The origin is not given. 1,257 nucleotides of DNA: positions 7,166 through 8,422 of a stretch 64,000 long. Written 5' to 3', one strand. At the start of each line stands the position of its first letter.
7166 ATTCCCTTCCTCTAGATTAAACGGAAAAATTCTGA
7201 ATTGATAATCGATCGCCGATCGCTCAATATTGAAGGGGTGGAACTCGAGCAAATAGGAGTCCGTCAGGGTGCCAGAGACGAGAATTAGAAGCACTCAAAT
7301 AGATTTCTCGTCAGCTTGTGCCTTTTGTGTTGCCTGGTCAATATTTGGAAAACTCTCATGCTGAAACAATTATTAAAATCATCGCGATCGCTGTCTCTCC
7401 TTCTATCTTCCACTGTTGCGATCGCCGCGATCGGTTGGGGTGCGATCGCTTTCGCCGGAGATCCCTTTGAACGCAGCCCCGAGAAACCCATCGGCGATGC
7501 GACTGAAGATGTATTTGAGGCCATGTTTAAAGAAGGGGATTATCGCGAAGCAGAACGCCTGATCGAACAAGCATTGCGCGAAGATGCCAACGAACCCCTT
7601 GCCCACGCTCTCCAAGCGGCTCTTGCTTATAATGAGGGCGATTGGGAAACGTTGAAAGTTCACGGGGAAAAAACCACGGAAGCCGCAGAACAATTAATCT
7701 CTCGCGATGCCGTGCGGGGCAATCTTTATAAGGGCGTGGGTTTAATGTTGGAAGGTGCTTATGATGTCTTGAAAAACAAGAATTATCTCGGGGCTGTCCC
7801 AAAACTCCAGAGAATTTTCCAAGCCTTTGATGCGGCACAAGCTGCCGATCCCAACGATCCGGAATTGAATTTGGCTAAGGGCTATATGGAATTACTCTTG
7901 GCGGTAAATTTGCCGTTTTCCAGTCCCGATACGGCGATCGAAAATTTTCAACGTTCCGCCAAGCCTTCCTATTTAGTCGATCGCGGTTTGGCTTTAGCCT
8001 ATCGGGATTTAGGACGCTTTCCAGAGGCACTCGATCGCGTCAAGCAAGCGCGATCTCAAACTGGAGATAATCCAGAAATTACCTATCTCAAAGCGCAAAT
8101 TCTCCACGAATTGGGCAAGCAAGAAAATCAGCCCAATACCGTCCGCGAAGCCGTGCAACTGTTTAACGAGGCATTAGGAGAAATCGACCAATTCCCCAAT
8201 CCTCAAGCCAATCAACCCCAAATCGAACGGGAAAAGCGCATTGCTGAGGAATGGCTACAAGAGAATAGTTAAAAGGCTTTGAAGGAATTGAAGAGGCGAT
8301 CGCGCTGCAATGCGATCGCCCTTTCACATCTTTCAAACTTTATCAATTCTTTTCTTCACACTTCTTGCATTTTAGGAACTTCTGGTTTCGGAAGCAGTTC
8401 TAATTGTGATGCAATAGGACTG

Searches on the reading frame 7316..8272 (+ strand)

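Call 9: search_protein_families(library=pfam, proteins=[window:7316-8272:+], max_evalue=0.01)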
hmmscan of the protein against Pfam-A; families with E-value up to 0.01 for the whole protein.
window:7316-8272:+ (318 aa): 16 families
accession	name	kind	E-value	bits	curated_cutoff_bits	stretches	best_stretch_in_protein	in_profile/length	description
PF14559.12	TPR_19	-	1.3e-11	45.1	25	2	68-103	33-68/68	Tetratricopeptide repeat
PF13428.12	TPR_14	-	3.8e-11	43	23.5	1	224-262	6-44/44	Tetratricopeptide repeat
PF13432.12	TPR_16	-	4.3e-11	43.5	32.7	2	225-284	3-55/65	Tetratricopeptide repeat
PF13424.12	TPR_12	-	9.8e-06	26.1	30.1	1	223-287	7-72/77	Tetratricopeptide repeat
PF07721.20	TPR_4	-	1.2e-05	25.8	27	0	223-241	5-23/26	Tetratricopeptide repeat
PF12895.13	ANAPC3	-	1.5e-05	25.6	27.2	1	225-268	29-71/82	Anaphase-promoting complex, cyclosome, subunit 3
PF07719.23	TPR_2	-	1.5e-05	25.2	27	0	69-90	10-31/34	Tetratricopeptide repeat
PF13176.12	TPR_7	-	2.4e-05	24.5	27.9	0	72-94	11-35/36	Tetratricopeptide repeat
PF00515.34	TPR_1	-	0.00041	20.5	27.8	0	224-240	6-22/34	Tetratricopeptide repeat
PF21545.3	T7SS_EccA1_N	-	0.00057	19.7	27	0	70-113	109-151/272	T7SS, ESX-1 secretion system protein EccA1, N-terminal domain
PF20308.4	TPR-S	-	0.00067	20.6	27.6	0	219-287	18-86/102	Tetratricopeptide Repeats-Sensor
PF13414.12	TPR_11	-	0.00099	19.2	26.8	1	227-267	2-42/42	TPR repeat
PF13374.12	TPR_10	-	0.001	19.5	27.5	0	225-245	8-28/42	Tetratricopeptide repeat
PF13431.12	TPR_17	-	0.0013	19.3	24.4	0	250-270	10-30/34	Tetratricopeptide repeat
PF07219.19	HemY_N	-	0.0019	18.7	31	0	71-105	70-104/107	HemY protein N-terminus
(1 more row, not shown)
